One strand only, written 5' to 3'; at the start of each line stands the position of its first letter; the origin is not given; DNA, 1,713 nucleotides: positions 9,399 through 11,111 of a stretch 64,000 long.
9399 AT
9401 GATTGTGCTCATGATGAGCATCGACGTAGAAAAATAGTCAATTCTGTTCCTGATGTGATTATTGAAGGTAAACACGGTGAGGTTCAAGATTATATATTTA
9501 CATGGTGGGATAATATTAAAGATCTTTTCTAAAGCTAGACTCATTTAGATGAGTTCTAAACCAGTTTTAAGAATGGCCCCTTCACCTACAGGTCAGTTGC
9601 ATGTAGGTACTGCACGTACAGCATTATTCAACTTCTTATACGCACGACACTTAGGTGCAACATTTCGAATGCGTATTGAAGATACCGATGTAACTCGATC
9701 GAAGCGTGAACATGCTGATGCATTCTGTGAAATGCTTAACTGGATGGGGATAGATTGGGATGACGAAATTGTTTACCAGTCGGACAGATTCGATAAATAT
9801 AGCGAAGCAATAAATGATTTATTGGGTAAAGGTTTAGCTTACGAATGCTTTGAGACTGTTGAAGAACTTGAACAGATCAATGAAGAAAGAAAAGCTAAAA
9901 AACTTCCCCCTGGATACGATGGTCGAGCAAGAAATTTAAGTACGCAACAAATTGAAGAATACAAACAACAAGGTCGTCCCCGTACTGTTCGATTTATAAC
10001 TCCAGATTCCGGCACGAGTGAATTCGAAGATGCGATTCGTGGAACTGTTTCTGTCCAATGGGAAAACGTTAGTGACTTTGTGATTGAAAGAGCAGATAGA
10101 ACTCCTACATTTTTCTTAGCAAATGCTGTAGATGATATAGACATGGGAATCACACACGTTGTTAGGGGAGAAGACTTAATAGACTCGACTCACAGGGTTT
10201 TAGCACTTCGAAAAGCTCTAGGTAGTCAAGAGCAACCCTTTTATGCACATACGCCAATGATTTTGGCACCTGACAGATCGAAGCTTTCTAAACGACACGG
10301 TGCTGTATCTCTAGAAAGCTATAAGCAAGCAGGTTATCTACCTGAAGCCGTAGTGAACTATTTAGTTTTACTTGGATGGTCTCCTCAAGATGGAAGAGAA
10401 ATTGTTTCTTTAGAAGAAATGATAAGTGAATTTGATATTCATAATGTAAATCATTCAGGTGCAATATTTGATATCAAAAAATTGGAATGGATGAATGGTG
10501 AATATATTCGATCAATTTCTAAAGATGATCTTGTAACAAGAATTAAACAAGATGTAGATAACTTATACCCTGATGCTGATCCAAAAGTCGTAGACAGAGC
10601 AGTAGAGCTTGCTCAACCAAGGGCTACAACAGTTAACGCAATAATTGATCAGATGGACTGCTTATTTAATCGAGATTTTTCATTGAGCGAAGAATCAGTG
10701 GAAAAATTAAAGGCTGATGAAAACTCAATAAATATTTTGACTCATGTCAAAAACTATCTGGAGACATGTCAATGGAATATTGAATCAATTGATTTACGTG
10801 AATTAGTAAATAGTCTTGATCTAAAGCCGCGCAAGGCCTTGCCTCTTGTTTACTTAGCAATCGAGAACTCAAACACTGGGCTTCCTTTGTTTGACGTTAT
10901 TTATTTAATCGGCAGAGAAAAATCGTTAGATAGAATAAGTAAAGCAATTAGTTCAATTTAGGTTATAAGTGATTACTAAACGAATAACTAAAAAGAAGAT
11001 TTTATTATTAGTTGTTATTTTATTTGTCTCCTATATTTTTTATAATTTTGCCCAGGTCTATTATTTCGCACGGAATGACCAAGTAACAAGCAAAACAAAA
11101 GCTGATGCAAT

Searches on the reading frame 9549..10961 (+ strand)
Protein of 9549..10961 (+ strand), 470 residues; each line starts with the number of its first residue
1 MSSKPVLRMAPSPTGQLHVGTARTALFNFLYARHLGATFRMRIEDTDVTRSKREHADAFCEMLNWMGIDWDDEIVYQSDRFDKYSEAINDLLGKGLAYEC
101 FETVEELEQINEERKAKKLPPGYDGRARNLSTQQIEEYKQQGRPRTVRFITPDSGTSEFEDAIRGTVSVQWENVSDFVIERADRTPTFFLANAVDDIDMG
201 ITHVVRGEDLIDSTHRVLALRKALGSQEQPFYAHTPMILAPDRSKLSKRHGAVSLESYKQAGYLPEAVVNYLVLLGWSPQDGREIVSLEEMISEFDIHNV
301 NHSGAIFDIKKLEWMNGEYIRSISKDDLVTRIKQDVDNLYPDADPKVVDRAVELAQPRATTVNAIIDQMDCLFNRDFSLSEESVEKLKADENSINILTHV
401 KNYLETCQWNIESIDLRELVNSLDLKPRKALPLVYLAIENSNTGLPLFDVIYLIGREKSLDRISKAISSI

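Call 83: search_protein_families(library=pfam, proteins=[window:9549-10961:+], max_evalue=0.000001)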
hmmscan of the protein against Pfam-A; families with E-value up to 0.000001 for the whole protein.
window:9549-10961:+ (470 aa): 2 families
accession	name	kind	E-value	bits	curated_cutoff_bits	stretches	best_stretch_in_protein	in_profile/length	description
PF00749.27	tRNA-synt_1c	-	4.8e-97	325.1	23.4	1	7-314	4-314/314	tRNA synthetases class I (E and Q), catalytic domain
PF19269.4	Anticodon_2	-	4e-19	69.9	23.6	1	343-467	11-141/141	Anticodon binding domain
